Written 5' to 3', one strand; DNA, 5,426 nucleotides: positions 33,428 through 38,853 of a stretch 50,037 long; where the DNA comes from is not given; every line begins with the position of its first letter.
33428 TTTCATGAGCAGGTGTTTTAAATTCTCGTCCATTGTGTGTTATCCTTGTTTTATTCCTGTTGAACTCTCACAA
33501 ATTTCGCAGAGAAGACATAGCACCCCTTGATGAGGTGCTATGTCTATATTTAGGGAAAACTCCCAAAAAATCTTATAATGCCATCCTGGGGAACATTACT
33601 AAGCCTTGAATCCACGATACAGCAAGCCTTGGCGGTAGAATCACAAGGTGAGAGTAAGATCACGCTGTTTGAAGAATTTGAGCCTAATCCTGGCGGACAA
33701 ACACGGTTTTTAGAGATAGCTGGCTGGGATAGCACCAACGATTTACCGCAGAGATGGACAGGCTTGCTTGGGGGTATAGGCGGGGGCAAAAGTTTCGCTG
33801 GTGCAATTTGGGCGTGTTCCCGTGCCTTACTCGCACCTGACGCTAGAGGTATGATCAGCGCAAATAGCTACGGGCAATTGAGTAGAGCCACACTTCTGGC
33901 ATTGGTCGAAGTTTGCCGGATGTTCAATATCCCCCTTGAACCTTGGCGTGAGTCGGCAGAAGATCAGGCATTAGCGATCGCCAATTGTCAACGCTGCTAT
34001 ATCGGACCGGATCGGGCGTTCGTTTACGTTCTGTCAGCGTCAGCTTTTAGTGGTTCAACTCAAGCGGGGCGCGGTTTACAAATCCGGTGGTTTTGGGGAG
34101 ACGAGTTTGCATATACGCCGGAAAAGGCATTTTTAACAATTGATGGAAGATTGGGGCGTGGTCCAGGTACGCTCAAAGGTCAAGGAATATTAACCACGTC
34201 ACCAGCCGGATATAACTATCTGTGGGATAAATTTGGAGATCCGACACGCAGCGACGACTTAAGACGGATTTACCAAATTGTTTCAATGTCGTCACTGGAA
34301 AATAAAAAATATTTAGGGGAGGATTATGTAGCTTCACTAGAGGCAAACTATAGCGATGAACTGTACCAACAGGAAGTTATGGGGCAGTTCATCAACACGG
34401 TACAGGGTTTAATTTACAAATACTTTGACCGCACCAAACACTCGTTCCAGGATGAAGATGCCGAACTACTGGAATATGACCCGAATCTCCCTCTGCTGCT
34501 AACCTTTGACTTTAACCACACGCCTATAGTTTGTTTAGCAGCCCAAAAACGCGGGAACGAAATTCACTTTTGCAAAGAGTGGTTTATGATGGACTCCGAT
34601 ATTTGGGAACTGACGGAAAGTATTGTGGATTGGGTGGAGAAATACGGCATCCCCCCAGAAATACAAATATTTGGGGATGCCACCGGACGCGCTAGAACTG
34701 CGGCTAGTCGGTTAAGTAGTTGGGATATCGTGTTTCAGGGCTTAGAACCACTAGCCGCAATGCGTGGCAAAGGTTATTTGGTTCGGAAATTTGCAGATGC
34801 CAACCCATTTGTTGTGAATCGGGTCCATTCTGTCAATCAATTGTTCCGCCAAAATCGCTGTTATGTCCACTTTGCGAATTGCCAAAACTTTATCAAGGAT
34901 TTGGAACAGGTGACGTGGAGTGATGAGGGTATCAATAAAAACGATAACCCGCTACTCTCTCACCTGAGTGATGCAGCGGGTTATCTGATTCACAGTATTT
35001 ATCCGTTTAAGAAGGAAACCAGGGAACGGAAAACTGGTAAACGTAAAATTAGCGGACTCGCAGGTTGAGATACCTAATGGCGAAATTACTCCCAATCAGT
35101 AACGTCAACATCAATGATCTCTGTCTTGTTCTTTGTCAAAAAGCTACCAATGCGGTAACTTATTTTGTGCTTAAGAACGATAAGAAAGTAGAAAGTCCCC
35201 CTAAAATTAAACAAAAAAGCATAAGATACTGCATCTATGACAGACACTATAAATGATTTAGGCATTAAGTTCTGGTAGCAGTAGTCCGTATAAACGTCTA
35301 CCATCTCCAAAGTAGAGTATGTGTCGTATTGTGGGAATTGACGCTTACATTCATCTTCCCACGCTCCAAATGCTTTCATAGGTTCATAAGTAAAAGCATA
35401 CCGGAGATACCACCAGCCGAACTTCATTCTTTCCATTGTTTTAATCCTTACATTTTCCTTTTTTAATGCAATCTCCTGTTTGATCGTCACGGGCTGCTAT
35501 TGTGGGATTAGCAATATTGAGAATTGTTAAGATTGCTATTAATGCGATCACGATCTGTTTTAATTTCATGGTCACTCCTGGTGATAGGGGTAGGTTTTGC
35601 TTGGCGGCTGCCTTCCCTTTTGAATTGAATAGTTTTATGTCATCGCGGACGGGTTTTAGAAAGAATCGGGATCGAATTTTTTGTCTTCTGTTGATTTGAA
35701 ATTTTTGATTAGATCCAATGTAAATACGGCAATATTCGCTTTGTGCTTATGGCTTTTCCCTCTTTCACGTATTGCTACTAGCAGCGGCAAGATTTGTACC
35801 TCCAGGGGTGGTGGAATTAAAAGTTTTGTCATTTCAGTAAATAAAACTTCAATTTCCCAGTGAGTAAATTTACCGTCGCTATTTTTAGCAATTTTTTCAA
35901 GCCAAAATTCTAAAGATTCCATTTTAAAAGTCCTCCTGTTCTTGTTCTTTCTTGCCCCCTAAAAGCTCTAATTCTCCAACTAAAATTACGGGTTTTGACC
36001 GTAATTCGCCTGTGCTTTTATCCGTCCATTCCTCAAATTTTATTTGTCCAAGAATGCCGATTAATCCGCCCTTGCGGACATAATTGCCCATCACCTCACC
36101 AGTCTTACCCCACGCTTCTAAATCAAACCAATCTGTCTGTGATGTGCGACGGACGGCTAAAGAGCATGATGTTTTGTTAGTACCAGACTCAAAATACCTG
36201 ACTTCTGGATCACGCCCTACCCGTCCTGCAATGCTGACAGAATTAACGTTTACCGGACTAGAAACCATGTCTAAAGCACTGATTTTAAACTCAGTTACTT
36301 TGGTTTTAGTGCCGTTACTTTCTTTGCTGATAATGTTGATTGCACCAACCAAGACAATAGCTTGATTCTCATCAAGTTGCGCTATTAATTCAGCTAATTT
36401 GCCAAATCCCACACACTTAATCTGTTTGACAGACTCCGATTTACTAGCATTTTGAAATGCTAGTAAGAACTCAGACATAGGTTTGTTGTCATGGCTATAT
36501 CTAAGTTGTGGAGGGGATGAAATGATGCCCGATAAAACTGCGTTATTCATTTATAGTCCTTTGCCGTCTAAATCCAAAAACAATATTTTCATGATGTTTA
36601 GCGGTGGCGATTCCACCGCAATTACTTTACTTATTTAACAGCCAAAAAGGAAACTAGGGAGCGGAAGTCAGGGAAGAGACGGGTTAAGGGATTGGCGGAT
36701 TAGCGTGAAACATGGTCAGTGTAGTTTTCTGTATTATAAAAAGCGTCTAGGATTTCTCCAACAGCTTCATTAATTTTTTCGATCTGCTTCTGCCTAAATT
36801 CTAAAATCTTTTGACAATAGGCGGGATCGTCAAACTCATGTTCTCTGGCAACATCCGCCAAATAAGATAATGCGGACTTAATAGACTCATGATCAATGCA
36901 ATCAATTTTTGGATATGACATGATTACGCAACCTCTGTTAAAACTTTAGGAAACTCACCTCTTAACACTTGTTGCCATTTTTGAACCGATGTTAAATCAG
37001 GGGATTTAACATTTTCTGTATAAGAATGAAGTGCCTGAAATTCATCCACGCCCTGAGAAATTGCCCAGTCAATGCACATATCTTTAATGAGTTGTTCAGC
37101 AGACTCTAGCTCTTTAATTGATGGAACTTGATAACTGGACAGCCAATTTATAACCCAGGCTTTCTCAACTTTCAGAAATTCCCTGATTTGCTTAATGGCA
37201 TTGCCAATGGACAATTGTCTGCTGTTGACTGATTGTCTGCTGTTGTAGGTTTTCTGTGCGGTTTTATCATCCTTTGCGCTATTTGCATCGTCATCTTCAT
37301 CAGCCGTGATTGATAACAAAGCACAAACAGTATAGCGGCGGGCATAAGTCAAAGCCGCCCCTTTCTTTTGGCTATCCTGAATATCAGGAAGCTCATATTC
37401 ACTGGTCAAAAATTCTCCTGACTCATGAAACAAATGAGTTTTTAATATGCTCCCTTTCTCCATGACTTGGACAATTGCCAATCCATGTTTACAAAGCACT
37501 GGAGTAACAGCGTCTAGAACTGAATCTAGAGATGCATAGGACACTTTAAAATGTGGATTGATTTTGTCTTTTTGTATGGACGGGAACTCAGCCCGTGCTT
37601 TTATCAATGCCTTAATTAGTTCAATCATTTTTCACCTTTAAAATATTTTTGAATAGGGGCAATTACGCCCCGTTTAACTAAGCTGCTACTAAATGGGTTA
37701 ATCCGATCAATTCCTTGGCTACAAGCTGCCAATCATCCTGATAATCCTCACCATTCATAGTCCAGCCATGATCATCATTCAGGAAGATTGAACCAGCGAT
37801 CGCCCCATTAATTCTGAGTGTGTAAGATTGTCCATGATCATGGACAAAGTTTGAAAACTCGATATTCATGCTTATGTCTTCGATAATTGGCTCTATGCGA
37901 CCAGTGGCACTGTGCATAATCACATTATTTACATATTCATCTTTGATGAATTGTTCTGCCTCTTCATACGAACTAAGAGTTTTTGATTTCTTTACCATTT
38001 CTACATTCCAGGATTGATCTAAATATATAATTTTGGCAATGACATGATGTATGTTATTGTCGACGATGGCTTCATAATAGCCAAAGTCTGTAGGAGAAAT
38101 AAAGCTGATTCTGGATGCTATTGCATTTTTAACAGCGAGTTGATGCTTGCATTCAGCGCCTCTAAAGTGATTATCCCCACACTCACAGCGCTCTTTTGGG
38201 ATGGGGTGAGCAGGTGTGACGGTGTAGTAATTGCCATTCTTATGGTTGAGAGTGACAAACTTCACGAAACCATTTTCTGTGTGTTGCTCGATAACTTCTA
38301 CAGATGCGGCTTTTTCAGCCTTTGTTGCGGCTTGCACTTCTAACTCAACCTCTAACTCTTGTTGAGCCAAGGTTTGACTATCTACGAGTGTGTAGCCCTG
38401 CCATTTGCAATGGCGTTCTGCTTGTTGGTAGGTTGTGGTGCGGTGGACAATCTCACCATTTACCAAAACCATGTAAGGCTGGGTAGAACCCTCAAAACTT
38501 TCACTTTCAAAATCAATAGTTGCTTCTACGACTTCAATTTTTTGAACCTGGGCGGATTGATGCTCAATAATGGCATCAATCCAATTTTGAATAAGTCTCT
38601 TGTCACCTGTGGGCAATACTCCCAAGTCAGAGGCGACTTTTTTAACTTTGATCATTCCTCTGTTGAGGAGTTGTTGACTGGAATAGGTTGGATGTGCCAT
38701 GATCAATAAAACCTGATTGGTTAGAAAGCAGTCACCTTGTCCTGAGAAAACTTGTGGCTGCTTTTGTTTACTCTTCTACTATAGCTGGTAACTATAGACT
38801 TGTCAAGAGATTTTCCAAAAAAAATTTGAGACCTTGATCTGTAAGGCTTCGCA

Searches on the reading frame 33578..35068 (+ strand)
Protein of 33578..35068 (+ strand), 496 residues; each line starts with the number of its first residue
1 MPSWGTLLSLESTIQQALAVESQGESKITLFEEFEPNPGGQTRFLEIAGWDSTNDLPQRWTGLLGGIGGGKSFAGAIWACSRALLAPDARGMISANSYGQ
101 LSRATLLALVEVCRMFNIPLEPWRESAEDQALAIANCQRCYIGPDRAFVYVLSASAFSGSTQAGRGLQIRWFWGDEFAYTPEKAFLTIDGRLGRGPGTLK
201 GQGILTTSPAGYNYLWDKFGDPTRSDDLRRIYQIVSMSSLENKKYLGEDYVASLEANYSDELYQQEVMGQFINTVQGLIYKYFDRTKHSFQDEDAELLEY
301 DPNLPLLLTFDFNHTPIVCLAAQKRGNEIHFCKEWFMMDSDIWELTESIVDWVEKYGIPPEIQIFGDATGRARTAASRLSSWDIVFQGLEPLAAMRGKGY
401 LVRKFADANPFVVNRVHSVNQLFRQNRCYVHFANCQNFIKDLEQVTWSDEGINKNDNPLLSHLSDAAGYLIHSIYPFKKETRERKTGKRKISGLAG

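Call 21: find_related_loci(query=window:33578-35068:+, collection=viral_contigs, flank=10000)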
Query window:33578-35068:+ (496 aa) in viral_contigs; peptide patterns used: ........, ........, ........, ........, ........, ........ (x = any residue, [..] = any of these).
20 stretches matched a pattern; 18 encode a relative of the query (tblastn E <= 1e-3); 18 distinct loci.
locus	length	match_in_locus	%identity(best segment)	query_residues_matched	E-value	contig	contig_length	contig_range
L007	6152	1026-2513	100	1-496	0e+0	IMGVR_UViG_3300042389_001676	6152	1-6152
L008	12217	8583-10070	100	1-496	0e+0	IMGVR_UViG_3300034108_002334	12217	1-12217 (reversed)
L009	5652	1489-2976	100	1-496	0e+0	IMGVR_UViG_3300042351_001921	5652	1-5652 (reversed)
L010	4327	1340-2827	100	1-496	0e+0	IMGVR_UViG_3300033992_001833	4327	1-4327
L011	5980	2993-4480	96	1-496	0e+0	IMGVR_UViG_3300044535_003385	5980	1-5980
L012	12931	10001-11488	92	1-496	0e+0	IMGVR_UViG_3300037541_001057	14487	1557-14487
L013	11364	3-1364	100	43-496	0e+0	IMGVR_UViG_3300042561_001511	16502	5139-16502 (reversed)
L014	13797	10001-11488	91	1-496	0e+0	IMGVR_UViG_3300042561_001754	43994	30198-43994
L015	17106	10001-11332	94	56-496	0e+0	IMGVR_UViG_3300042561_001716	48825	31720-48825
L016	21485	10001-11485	81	1-496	0e+0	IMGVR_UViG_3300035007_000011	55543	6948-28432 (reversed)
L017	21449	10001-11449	78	13-496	0e+0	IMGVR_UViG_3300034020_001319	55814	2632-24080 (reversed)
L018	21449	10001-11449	78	13-496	0e+0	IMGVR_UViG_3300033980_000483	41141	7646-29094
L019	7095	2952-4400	78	13-496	0e+0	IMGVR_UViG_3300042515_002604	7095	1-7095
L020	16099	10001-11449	78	13-496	0e+0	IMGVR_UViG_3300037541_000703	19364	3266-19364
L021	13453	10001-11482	76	1-496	0e+0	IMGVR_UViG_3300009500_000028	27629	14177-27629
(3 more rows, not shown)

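Call 64: search_dna_similar(query=window:33578-35065:+, collection=phages, mode=protein, max_rows=12)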
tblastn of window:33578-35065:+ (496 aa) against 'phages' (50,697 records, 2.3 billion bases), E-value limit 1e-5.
Records with a match: 830; places in all: 833; records where one place covers at least 80% of the query: 21.
Best place of each record, by identity: <60% 830.
By first word of the organism name: Salmonella 358; Escherichia 248; Vibrio 69; Klebsiella 45; Pseudomonas 24; Serratia 10; Kagunavirus 8; Pseudoalteromonas 6; Shigella 6; Edwardsiella 5; and 27 more.
By host as written in the record: Escherichia coli 141; Salmonella enterica 54; Salmonella enterica subsp. enterica serovar Enteritidis 51; - 49; Salmonella enterica subsp. enterica serovar Typhimurium 48; Salmonella sp. 37; Vibrio breoganii 23; Salmonella enterica subsp. enterica serovar Enteritidis PT1 20; and 195 more.
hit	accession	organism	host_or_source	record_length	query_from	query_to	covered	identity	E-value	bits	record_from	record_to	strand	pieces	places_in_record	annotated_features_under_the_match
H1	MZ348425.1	Pseudomonas phage psageB2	soil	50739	71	477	82%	25.7%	1e-12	77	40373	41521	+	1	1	putative terminase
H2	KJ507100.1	Pseudomonas phage phiPSA1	Pseudomonas syringae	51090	71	477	82%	25.7%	1e-12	77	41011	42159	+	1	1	terminase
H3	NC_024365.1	Pseudomonas phage phiPSA1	Pseudomonas syringae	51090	71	477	82%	25.7%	1e-12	77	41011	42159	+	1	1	terminase family protein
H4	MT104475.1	Pseudomonas phage MR15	-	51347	71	477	82%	25.7%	1e-12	77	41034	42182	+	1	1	terminase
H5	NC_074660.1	Pseudomonas phage MR15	-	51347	71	477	82%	25.7%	1e-12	77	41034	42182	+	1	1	terminase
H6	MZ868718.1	Pseudomonas phage psageK9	Pseudomonas syringae pv. actinidiae K7#8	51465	71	477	82%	25.7%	1e-12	77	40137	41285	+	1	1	terminase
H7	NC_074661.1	Pseudomonas phage psageK9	Pseudomonas syringae pv. actinidiae K7#8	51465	71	477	82%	25.7%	1e-12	77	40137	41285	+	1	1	terminase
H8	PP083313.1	Pseudomonas phage PSA-2T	Pseudomonas syringae pv. actinidiae ...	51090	71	477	82%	25.7%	1e-12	76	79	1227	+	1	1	hypothetical protein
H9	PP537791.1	Citrobacter phage vB_CfrS_K1M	Citrobacter freundii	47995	71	477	82%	23.0%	9e-13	77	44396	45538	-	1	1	large terminase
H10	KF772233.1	Edwardsiella phage eiAU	Edwardsiella ictaluri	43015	71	477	82%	22.8%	1e-15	86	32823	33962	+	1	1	terminase large subunit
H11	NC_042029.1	Edwardsiella phage eiAU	Edwardsiella ictaluri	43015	71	477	82%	22.8%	1e-15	86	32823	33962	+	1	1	terminase large subunit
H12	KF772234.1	Edwardsiella phage eiAU-183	Edwardsiella ictaluri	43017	71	477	82%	22.8%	1e-15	86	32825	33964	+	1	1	terminase large subunit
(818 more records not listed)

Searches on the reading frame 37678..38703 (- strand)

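Call 44: search_protein_families(library=phrogs, max_evalue=1, proteins=[window:37678-38703:-])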
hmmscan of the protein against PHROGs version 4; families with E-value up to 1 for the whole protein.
window:37678-38703:- (341 aa): 6 families
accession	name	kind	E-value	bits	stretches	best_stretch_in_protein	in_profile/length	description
phrog_17897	-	unknown function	0.001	19.9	1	127-198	19-90/129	-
phrog_761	-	other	0.0073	17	1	37-183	210-350/362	thymidylate kinase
phrog_14054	-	unknown function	0.088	13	1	130-171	151-192/244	-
phrog_31689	-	unknown function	0.22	12.8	1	51-92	11-52/92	-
phrog_23799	-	unknown function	0.22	12.8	1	225-263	20-58/82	-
phrog_35858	-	unknown function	0.89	10.8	0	116-133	15-32/49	-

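Call 67: search_protein_families(library=ncbifam, max_evalue=0.1, proteins=[window:37678-38703:-])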
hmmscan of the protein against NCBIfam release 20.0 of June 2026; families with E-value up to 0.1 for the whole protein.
window:37678-38703:- (341 aa): 1 family
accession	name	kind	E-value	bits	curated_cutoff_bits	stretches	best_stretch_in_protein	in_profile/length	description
NF002486.0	PRK01752.1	equivalog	0.019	14.9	120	1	90-179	68-147/157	YchJ family protein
